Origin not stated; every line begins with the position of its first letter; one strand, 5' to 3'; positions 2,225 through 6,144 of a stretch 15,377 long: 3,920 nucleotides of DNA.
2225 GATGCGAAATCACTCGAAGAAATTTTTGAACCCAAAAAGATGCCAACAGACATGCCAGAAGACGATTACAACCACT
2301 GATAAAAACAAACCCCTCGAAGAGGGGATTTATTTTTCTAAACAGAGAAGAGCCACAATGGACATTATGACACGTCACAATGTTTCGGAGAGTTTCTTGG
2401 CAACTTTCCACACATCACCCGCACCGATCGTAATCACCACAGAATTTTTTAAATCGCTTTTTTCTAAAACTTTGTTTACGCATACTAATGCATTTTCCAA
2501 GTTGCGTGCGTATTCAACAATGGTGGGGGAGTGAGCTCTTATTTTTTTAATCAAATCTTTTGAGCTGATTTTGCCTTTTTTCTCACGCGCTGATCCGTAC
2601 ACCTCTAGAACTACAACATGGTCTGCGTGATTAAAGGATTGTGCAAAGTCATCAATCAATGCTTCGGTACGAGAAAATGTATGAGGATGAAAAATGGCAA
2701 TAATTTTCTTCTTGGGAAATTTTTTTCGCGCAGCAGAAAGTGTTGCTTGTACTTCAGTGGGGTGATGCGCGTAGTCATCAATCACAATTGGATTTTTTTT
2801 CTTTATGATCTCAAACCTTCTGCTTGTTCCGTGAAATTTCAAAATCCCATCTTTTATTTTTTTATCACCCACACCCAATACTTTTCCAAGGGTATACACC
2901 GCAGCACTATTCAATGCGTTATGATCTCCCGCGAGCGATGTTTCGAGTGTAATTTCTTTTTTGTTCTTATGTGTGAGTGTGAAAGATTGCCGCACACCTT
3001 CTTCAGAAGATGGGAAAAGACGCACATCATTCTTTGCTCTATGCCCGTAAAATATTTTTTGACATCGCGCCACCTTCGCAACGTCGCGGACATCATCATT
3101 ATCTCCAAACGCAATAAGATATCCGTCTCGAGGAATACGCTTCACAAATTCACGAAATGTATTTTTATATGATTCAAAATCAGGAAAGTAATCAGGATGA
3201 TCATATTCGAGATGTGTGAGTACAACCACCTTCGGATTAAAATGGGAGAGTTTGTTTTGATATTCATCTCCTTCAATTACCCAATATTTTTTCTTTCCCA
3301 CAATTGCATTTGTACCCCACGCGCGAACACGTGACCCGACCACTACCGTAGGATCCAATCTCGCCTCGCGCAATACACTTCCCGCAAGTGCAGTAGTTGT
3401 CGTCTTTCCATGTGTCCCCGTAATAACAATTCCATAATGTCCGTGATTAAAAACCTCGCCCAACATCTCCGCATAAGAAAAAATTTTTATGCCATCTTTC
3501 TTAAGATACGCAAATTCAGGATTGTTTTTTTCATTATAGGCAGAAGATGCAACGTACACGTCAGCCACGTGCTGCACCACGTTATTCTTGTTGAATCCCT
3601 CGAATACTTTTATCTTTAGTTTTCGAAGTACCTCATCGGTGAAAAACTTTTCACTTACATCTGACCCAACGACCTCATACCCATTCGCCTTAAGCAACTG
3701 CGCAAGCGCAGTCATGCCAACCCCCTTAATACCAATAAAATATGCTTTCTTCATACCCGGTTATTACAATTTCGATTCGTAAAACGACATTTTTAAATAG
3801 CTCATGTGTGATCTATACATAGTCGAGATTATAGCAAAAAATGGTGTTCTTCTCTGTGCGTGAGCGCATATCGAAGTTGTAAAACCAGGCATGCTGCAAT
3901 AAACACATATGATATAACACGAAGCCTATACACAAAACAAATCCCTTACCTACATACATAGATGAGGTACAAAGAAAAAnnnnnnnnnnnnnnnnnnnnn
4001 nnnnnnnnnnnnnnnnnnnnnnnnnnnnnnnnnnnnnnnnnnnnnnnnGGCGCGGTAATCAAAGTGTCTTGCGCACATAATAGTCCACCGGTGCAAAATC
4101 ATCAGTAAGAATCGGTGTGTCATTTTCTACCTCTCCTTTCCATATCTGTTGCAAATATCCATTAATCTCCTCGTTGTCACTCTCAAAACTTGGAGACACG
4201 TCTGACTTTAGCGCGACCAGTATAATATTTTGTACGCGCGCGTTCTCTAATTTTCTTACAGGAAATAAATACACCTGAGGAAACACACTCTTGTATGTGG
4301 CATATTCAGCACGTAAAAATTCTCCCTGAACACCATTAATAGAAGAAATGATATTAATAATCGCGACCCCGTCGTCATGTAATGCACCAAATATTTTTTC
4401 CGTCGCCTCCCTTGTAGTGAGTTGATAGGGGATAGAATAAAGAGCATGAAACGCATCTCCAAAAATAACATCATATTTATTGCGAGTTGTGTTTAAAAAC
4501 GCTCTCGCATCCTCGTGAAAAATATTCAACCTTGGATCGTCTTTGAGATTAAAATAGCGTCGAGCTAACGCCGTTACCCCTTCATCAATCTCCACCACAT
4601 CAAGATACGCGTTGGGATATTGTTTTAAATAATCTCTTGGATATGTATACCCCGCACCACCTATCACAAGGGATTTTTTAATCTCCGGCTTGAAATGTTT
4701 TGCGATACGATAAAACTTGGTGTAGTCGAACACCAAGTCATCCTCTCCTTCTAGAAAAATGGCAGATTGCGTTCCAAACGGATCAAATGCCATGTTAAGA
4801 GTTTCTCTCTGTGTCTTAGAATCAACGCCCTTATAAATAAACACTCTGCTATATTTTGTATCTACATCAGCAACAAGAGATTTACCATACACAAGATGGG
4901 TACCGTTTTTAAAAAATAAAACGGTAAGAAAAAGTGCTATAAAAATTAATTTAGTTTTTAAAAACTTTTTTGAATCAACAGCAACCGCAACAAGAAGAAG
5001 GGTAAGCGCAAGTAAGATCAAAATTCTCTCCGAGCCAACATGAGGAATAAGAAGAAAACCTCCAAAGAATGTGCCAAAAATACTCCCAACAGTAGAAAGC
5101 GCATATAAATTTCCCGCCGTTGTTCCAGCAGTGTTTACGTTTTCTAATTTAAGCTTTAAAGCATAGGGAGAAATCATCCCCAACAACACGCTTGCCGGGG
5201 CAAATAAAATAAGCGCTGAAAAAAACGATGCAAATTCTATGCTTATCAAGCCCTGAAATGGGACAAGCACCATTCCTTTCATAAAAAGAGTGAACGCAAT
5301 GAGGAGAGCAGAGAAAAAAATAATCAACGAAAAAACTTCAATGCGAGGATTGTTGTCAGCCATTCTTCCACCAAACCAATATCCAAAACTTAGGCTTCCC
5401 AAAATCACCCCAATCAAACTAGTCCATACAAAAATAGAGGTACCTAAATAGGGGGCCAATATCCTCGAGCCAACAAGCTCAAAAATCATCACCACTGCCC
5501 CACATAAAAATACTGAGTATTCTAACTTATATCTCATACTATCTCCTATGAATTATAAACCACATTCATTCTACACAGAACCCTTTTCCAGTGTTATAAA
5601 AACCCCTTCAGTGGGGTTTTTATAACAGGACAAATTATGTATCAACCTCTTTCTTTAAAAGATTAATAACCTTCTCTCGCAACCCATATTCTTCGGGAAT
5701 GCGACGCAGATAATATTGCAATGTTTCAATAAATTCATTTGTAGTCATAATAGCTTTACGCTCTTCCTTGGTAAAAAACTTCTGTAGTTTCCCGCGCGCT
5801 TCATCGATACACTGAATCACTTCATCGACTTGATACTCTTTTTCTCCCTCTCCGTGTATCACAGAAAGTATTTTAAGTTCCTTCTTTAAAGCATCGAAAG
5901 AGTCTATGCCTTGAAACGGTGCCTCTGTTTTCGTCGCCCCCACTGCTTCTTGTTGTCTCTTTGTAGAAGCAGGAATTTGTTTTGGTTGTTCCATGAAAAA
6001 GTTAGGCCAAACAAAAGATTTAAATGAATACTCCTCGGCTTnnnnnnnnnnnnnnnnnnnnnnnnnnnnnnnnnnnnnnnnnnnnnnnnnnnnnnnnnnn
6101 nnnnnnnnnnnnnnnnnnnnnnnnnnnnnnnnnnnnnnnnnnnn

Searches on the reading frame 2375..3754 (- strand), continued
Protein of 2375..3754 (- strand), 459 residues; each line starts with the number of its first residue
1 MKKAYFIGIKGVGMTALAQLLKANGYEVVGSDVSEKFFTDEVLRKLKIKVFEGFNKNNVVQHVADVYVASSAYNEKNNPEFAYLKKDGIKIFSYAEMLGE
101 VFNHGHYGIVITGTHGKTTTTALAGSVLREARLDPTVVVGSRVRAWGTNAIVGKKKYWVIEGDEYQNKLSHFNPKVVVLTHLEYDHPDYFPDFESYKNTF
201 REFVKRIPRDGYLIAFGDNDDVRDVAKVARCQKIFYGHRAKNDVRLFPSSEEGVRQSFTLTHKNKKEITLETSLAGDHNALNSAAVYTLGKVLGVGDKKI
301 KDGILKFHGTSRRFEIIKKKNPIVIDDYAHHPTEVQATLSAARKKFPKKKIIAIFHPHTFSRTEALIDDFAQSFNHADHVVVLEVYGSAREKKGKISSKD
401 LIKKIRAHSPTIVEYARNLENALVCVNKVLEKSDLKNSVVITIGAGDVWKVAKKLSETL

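Call 49: find_encoding_contigs(protein=P0121, flank=10000, max_places=2)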
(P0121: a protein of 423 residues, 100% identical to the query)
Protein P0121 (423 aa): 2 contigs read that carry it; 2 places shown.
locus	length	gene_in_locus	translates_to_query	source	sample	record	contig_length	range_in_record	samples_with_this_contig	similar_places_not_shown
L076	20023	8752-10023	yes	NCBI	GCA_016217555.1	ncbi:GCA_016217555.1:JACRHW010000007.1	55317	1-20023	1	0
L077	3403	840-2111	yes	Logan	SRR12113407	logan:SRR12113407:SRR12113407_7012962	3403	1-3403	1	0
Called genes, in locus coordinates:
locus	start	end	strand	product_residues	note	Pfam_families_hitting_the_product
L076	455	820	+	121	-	-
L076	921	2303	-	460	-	PF01225:Mur_ligase, PF08245:Mur_ligase_M, PF02875:Mur_ligase_C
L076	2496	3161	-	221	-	PF22769:DCD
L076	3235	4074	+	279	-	PF00303:Thymidylat_synt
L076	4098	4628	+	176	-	PF00186:DHFR_1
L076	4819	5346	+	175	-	PF02643:DUF192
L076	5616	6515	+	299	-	PF01520:Amidase_3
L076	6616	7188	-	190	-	PF00561:Abhydrolase_1 (faint), PF06821:Ser_hydrolase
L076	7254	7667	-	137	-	PF08020:DUF1706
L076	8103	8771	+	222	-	PF01300:Sua5_yciO_yrdC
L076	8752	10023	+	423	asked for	PF02195:ParB_N, PF17762:HTH_ParB, PF23552:ParB_C (weak)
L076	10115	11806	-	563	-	PF13328:HD_4, PF01966:HD, PF04607:RelA_SpoT, PF02824:TGS, PF01842:ACT (weak), PF13291:ACT_4 (weak)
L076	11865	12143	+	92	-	-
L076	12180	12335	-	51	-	-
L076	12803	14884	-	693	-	PF01751:Toprim, PF01131:Topoisom_bac, PF01396:Zn_ribbon_Top1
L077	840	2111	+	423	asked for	PF02195:ParB_N, PF17762:HTH_ParB, PF23552:ParB_C (weak)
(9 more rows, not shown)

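Call 64: search_solved_structures(query=P0123, show_alignments=3, max_evalue=1e-30)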
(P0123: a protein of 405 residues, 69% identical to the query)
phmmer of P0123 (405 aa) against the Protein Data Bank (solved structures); distinct sequences matched with E-value up to 1e-30: 10.
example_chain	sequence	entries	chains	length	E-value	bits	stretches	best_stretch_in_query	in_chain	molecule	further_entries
1vz0_A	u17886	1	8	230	1.7e-43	152.6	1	104-300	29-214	Chromosome-partitioning protein Spo0J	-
7ol9_A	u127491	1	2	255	4.1e-42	148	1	86-312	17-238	Nucleoid occlusion protein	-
7ng0_A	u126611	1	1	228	1.1e-41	146.6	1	98-312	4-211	Nucleoid occlusion protein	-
7nfu_A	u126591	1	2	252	1.1e-41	146.6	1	89-312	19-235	Nucleoid occlusion protein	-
6sdk_A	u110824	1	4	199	9.2e-41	143.6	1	100-299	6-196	Stage 0 sporulation protein J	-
4umk_A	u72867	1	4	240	5.2e-39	137.8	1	82-295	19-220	PROBABLE CHROMOSOME-PARTITIONING PROTEIN PARB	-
7bnk_A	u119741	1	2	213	1e-38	136.9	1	101-299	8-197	ParB family protein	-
7o0n_A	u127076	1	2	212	6.1e-38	134.3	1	101-299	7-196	ParB family protein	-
7bnr_A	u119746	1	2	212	6.1e-38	134.3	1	101-299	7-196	ParB family protein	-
6t1f_A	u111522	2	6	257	1.1e-33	120.2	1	104-301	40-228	Chromosome-partitioning protein ParB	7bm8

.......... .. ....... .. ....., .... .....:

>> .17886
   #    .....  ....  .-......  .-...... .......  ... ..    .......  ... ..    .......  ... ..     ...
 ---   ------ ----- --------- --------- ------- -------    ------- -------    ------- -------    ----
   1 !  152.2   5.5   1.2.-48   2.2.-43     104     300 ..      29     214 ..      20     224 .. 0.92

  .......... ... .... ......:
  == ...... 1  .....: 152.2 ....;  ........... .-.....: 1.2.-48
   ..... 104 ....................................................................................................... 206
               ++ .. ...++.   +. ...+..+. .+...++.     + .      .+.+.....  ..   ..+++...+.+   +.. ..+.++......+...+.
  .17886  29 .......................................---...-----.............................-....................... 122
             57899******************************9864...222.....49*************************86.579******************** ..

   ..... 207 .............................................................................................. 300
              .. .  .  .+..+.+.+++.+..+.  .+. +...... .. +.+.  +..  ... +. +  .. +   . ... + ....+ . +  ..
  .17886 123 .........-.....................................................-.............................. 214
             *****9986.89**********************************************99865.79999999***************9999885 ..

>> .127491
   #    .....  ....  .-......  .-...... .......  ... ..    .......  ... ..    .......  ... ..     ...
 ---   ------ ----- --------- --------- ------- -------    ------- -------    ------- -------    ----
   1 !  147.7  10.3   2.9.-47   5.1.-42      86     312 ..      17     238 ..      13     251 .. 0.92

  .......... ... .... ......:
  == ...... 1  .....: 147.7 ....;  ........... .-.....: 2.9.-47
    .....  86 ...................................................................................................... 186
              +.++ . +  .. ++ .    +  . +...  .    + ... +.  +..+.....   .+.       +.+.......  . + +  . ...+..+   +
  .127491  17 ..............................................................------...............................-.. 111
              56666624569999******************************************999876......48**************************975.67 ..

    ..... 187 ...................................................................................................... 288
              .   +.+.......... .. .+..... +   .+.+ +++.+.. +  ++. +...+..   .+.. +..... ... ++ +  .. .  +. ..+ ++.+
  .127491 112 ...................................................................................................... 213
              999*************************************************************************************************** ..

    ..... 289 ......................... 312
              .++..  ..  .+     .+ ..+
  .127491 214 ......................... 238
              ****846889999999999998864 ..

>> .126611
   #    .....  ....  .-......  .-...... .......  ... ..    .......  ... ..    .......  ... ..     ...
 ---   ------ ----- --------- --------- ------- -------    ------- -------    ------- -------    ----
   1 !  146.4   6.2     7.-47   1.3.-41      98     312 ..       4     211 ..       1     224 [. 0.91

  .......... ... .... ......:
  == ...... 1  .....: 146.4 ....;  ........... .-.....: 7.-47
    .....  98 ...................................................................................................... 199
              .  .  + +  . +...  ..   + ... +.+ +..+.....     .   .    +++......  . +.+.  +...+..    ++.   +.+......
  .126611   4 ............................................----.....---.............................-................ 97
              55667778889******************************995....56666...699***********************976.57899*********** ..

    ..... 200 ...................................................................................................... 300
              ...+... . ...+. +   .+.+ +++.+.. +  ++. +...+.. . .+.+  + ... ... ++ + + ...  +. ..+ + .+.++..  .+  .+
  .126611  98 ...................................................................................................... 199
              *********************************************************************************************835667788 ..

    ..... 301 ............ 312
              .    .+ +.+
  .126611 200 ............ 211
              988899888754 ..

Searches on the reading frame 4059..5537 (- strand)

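Call 7: search_protein_families(library=pfam, proteins=[window:4059-5537:-])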
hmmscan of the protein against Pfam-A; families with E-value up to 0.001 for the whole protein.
window:4059-5537:- (492 aa): 1 family
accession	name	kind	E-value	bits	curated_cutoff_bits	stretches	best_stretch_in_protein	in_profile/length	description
PF01564.23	Spermine_synth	-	1.3e-11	44.8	22.9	1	278-425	11-161/186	Spermine/spermidine synthase domain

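Call 8: search_protein_families(library=ncbifam, proteins=[window:4059-5537:-])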
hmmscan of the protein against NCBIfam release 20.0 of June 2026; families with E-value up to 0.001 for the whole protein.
window:4059-5537:- (492 aa): 6 families
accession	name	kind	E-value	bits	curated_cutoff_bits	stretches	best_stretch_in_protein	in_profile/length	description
NF037959.1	MFS_SpdSyn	subfamily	1.7e-77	261.2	40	1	14-486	2-479/480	fused MFS/spermidine synthase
NF002956.0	PRK03612.1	equivalog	9.9e-18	63.8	472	1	4-361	21-382/522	polyamine aminopropyltransferase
NF003380.0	PRK04457.1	equivalog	2.9e-17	62.6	304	1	257-446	41-221/265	polyamine aminopropyltransferase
NF002010.0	PRK00811.1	equivalog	2.8e-14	53.1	260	1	278-425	71-220/287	polyamine aminopropyltransferase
TIGR00417.1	speE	equivalog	6.6e-11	42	249.55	1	280-423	67-211/271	spermidine synthase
NF002435.0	PRK01581.1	equivalog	0.00076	18.7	537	0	287-394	152-266/374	polyamine aminopropyltransferase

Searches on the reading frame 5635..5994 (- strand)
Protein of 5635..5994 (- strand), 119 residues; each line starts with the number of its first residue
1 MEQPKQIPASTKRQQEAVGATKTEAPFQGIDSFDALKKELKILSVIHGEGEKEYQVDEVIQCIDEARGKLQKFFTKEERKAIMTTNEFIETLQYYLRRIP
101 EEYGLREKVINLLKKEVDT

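Call 7: search_protein_families(library=pfam, proteins=[window:5635-5994:-])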
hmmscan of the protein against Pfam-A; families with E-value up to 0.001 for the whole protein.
window:5635-5994:- (119 aa): 0 families

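Call 8: search_protein_families(library=ncbifam, proteins=[window:5635-5994:-])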
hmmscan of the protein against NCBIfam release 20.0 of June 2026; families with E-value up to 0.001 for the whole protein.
window:5635-5994:- (119 aa): 0 families

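Call 18: search_protein_families(library=pfam, proteins=[window:5635-5994:-], max_evalue=0.1)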
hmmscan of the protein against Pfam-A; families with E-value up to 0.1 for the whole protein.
window:5635-5994:- (119 aa): 1 family
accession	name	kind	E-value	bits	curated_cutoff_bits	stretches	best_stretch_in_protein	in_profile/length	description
PF25600.1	TRIM_CC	-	0.011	16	30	1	53-93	30-70/142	TRIM protein coiled-coil region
